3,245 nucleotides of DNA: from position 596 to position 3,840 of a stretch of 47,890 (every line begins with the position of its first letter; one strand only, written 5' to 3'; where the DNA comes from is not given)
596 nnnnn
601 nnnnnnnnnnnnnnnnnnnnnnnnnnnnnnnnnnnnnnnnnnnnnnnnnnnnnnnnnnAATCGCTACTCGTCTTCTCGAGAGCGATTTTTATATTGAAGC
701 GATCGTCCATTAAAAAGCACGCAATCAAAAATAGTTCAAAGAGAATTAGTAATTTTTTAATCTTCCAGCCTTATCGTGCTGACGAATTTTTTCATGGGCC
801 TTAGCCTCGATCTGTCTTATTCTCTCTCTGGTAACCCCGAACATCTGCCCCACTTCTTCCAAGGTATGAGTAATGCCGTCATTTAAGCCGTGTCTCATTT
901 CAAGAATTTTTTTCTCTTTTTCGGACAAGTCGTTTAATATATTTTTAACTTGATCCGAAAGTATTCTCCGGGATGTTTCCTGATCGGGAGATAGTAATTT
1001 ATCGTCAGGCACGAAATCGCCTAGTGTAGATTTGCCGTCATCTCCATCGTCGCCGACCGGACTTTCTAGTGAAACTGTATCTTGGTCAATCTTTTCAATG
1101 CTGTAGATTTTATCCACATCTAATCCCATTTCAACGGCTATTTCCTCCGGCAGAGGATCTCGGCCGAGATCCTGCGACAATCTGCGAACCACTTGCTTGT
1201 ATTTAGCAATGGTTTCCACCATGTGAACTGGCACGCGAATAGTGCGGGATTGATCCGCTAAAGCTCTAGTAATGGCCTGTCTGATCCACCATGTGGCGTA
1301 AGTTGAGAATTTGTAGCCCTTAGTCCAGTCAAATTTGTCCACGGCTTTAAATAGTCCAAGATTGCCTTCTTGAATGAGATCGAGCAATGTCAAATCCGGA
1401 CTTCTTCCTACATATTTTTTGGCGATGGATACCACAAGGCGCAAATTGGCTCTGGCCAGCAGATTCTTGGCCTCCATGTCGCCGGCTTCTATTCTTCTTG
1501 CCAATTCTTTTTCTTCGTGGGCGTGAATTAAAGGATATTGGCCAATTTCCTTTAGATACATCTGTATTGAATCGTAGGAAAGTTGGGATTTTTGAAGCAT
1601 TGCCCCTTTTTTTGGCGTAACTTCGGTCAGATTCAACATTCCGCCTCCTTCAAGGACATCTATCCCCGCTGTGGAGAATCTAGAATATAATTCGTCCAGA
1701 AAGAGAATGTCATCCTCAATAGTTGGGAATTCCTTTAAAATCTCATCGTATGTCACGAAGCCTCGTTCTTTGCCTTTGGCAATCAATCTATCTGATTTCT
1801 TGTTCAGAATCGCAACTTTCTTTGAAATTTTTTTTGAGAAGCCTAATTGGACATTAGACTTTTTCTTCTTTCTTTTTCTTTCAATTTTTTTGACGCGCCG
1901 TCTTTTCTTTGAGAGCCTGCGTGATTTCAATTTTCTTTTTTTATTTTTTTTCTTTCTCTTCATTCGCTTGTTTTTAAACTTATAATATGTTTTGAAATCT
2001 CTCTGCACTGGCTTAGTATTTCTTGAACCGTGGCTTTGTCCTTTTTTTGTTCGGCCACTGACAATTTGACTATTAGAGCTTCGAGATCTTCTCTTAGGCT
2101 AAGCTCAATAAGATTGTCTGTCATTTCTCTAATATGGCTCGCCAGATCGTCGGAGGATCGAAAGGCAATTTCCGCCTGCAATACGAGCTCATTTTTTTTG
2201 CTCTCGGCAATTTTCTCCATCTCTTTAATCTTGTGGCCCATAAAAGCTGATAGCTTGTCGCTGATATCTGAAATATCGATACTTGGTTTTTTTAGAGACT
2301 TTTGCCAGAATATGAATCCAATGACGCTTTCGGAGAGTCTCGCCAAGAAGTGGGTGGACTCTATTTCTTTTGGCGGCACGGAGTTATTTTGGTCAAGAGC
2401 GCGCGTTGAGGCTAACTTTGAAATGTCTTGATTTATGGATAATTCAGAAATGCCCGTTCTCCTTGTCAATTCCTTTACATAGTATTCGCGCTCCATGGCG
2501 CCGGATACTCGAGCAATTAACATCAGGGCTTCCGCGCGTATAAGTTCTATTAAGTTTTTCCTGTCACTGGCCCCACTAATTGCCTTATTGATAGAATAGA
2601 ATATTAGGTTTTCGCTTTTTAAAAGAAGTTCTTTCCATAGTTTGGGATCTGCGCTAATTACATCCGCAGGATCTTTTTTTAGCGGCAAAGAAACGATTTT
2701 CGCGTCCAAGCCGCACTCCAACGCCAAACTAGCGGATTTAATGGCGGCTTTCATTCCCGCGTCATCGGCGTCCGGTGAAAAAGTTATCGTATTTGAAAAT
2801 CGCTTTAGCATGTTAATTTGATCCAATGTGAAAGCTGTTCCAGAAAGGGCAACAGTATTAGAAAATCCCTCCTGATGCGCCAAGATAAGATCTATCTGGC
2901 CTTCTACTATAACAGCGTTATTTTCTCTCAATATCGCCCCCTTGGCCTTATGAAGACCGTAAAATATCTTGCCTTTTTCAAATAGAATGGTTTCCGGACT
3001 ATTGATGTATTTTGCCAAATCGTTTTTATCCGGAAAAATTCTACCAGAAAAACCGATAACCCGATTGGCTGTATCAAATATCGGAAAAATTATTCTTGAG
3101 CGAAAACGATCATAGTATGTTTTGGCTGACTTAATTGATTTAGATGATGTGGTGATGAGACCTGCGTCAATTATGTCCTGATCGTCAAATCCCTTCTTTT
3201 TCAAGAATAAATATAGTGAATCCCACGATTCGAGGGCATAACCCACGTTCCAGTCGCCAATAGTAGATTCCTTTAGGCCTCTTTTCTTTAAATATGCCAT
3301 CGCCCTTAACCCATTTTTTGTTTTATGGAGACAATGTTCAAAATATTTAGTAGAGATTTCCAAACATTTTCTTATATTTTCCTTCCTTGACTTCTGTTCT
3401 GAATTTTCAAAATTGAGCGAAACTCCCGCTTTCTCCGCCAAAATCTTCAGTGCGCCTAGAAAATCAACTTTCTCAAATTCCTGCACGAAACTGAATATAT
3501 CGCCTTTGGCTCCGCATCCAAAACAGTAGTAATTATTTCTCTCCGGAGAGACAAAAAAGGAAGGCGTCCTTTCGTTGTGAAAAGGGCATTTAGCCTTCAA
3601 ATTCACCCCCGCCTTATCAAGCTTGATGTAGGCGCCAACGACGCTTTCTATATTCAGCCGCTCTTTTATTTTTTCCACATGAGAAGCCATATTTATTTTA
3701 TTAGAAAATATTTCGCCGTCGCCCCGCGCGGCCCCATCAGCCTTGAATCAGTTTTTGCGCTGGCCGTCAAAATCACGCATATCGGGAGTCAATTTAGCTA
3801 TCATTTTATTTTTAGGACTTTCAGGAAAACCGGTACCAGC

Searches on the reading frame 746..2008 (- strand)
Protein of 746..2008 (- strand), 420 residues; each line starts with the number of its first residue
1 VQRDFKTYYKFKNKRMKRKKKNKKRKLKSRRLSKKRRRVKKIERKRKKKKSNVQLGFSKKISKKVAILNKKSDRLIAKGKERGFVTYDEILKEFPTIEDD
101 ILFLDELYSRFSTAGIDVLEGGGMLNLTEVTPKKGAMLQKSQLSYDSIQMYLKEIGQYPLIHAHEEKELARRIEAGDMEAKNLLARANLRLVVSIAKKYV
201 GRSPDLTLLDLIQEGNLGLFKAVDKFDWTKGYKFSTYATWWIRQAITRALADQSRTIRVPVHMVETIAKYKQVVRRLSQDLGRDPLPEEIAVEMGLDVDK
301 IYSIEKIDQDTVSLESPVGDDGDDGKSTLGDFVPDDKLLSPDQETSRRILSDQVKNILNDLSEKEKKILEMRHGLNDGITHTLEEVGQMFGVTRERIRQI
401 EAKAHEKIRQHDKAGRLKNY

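Call 48: search_protein_families(library=pfam, proteins=[window:746-2008:-], max_evalue=0.001)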
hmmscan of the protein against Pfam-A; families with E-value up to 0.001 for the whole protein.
window:746-2008:- (420 aa): 5 families
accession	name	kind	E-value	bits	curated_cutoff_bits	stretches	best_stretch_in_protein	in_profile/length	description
PF04542.20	Sigma70_r2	-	3.9e-22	78.3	24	1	184-256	1-71/71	Sigma-70 region 2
PF04539.22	Sigma70_r3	-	2.5e-19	69.6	25.3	1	265-343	1-76/78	Sigma-70 region 3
PF00140.25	Sigma70_r1_2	-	3.2e-15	56.2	22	1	146-178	1-33/34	Sigma-70 factor, region 1.2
PF04545.22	Sigma70_r4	-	1.6e-14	53.6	24.1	1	358-410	2-50/50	Sigma-70, region 4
PF03979.19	Sigma70_r1_1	-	2.9e-11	43.6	22.5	1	73-121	8-56/81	Sigma-70 factor, region 1.1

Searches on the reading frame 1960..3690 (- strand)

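Call 48: search_protein_families(library=pfam, proteins=[window:1960-3690:-], max_evalue=0.001)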
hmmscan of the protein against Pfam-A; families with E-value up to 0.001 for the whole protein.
window:1960-3690:- (576 aa): 7 families
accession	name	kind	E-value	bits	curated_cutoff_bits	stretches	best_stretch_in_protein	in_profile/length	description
PF08275.17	DNAG_N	-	2.3e-38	131.6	26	1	117-250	2-128/128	DNA primase catalytic core, N-terminal domain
PF01807.25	Zn_ribbon_DnaG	-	7.6e-33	112.7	24.9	1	3-95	4-96/98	CHC2 zinc finger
PF13155.12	Toprim_2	-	3.9e-17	62.8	22.1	1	260-345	1-88/88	Toprim-like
PF13662.12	Toprim_4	-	5.2e-12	46.3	25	1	259-332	3-83/85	Toprim domain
PF01751.28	Toprim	-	1.6e-07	31.9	23.1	1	259-320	2-77/96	Toprim domain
PF10410.14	DnaB_bind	-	7.5e-05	23.3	20.6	1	387-416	26-55/56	DnaB-helicase binding domain of primase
PF13362.12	Toprim_3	-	0.00051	20.9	27.2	0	259-346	2-90/95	Toprim domain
